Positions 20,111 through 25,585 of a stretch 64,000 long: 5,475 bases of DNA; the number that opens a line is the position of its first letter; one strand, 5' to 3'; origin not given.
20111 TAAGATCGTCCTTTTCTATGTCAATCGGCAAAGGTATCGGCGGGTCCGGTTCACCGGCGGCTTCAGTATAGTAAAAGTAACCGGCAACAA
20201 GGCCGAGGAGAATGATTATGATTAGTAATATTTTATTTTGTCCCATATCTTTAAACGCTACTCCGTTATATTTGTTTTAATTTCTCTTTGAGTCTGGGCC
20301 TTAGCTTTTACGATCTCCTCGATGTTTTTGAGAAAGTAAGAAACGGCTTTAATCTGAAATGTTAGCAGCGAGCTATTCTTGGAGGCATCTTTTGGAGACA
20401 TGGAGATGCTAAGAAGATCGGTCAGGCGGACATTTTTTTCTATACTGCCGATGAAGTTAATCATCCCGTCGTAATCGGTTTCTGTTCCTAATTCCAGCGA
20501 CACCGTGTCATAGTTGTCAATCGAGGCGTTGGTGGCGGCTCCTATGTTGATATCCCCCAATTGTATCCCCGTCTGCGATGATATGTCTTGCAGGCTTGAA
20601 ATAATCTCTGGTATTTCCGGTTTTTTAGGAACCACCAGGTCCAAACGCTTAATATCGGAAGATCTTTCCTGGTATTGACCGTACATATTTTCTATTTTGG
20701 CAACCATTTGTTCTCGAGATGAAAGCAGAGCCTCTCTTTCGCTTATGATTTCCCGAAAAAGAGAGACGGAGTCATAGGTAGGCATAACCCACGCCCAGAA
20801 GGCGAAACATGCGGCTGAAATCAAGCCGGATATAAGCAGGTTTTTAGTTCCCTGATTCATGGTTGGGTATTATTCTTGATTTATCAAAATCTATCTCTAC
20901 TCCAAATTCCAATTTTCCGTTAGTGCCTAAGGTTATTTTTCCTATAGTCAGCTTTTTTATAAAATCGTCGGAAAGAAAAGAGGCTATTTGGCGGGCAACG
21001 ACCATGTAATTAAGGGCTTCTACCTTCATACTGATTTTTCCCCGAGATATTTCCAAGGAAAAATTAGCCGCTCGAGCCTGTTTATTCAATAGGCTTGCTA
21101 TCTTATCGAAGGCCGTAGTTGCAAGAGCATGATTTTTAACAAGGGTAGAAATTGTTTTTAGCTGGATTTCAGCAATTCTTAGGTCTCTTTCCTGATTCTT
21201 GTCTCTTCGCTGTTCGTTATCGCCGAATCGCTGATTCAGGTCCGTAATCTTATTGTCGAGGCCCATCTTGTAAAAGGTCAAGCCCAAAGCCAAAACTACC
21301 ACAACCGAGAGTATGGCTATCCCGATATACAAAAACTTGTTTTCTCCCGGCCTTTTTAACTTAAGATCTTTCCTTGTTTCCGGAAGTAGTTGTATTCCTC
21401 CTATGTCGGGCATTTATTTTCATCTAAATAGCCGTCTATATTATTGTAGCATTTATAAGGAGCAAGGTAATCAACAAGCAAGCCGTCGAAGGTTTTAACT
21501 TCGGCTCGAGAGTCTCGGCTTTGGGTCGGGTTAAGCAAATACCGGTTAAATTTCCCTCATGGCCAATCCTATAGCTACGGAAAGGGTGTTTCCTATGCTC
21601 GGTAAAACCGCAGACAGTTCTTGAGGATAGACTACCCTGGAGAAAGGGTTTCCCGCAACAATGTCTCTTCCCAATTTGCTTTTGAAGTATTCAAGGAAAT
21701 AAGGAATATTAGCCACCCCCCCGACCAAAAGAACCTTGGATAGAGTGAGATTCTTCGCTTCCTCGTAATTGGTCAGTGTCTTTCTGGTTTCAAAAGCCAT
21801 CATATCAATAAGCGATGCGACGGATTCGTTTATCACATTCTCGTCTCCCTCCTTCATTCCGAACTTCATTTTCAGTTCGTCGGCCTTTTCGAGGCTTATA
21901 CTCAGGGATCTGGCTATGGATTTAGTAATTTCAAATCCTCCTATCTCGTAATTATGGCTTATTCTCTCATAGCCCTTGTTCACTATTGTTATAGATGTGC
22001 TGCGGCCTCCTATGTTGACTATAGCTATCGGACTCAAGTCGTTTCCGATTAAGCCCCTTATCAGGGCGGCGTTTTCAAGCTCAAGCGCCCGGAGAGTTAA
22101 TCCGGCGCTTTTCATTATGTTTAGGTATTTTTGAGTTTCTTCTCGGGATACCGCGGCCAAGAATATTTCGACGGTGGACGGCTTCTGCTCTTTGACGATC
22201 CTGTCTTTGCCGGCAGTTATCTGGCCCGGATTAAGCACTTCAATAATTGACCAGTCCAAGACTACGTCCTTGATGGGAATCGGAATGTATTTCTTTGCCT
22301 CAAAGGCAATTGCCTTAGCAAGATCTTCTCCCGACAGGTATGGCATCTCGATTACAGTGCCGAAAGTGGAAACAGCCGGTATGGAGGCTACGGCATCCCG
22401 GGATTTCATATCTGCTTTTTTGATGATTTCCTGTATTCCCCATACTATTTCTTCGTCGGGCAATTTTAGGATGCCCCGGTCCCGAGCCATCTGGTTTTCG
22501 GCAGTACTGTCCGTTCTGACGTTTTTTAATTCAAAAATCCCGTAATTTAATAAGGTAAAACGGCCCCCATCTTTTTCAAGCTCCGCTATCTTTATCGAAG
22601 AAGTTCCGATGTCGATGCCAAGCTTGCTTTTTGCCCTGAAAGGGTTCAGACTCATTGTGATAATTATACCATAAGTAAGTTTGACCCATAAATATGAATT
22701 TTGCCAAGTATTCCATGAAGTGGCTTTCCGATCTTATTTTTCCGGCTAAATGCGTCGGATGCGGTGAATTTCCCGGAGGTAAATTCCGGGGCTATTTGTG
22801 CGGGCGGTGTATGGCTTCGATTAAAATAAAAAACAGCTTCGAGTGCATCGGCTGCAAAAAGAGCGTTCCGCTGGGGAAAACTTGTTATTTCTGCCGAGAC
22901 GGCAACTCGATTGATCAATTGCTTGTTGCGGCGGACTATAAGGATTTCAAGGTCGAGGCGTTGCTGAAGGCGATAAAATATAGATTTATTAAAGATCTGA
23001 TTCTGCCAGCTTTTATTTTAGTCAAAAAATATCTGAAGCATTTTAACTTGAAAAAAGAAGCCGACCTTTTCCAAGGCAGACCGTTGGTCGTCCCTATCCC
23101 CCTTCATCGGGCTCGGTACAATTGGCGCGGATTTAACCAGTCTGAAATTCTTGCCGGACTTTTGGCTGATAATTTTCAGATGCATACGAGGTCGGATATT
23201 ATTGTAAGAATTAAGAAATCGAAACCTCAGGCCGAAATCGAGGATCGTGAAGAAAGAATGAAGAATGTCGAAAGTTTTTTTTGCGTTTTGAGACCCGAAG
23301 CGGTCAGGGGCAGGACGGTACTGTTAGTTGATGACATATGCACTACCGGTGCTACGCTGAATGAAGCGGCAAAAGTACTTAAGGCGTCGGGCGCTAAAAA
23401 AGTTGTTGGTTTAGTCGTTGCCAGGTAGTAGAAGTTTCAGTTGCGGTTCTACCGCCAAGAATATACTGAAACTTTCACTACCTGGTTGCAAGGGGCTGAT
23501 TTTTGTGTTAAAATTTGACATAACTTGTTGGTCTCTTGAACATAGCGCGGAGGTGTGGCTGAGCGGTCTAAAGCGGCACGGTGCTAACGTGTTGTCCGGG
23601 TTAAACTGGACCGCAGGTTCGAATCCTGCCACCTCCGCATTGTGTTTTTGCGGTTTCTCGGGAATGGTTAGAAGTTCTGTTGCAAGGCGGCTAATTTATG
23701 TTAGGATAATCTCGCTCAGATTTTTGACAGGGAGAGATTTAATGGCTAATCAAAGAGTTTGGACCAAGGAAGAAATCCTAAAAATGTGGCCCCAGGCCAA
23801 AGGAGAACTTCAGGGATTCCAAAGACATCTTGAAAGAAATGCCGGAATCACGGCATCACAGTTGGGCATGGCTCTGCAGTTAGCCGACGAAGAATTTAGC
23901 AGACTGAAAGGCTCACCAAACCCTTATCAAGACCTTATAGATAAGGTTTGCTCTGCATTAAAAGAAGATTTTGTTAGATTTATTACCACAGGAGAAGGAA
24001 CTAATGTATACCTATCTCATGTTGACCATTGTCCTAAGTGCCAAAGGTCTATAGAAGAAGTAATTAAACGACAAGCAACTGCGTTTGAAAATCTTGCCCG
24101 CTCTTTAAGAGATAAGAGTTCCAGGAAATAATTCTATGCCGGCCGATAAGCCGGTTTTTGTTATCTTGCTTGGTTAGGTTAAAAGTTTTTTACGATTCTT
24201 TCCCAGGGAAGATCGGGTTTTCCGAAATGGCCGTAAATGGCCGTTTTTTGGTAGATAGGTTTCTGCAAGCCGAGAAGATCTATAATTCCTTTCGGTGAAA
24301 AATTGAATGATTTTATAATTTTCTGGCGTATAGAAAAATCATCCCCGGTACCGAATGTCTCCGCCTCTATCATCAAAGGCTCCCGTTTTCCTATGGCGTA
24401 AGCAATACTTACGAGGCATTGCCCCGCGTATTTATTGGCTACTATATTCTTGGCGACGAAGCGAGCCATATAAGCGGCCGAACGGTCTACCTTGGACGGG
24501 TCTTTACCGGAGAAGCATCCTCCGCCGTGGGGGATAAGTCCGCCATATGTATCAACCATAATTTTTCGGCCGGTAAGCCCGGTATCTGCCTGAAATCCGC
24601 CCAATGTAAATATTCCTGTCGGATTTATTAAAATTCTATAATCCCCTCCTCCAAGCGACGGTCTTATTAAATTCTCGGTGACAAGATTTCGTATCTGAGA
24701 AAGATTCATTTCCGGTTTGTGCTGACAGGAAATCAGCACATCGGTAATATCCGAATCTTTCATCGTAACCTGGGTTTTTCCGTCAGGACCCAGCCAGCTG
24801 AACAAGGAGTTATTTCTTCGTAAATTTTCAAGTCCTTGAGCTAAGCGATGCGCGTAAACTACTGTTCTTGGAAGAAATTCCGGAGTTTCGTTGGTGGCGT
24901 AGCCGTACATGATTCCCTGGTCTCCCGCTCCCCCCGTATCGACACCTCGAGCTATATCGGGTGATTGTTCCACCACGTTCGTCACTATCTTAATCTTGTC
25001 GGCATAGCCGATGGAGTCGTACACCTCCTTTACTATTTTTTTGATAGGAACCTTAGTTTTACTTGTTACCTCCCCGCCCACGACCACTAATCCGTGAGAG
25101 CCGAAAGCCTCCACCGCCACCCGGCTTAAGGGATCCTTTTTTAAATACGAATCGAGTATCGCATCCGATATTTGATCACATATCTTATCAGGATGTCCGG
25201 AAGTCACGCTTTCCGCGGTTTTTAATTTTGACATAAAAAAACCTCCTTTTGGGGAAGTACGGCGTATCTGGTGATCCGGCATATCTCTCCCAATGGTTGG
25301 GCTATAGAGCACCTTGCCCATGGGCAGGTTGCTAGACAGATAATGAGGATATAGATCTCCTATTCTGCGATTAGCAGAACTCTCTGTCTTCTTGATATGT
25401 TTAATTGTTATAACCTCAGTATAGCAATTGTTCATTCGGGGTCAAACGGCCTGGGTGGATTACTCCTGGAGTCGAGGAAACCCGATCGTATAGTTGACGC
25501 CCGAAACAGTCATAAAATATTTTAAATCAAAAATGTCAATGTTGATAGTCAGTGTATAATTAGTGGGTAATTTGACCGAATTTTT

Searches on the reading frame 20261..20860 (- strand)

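Call 48: search_protein_families(library=pfam, proteins=[window:20261-20860:-], max_evalue=0.00001)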
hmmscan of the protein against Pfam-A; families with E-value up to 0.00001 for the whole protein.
window:20261-20860:- (200 aa): 1 family
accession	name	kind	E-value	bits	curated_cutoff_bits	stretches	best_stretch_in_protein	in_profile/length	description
PF04350.18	PilO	-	7.9e-10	39.5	22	1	46-176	15-142/145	Pilus assembly protein, PilO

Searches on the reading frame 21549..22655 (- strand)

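Call 48: search_protein_families(library=pfam, proteins=[window:21549-22655:-], max_evalue=0.00001)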
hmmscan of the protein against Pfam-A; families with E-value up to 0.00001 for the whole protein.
window:21549-22655:- (369 aa): 2 families
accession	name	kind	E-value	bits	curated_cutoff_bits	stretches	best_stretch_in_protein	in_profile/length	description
PF11104.14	PilM_2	-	5.4e-33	114.8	27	1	13-368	1-339/340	Type IV pilus assembly protein PilM;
PF14450.12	FtsA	-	1.7e-12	48.2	31.8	1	211-338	1-114/127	Cell division protein FtsA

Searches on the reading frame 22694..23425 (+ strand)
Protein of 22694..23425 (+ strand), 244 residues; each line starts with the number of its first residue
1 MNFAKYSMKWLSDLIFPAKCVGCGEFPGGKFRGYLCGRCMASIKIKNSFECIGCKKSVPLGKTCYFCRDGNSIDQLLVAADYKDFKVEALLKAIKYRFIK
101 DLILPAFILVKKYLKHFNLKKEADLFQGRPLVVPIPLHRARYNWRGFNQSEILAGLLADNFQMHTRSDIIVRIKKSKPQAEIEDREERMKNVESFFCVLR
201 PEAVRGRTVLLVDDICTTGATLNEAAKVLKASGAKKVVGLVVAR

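Call 48: search_protein_families(library=pfam, proteins=[window:22694-23425:+], max_evalue=0.00001)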
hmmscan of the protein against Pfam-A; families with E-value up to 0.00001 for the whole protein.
window:22694-23425:+ (244 aa): 2 families
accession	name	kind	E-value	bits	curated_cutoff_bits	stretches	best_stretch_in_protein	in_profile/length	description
PF00156.33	Pribosyltran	-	2.8e-10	40.2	26.3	1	153-242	43-122/158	Phosphoribosyl transferase domain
PF18912.6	DZR_2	-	1.2e-06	28.6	27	1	12-68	2-56/56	Double zinc ribbon domain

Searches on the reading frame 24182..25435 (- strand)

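Call 48: search_protein_families(library=pfam, proteins=[window:24182-25435:-], max_evalue=0.00001)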
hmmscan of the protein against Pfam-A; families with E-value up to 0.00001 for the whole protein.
window:24182-25435:- (418 aa): 3 families
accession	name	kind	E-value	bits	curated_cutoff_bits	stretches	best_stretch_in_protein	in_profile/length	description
PF02773.21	S-AdoMet_synt_C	-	6.3e-57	191.8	25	1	278-413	1-138/138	S-adenosylmethionine synthetase, C-terminal domain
PF02772.21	S-AdoMet_synt_M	-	3.3e-31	108.3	29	1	169-276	3-120/120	S-adenosylmethionine synthetase, central domain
PF00438.25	S-AdoMet_synt_N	-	8.4e-30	103.7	33.1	1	71-149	3-89/99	S-adenosylmethionine synthetase, N-terminal domain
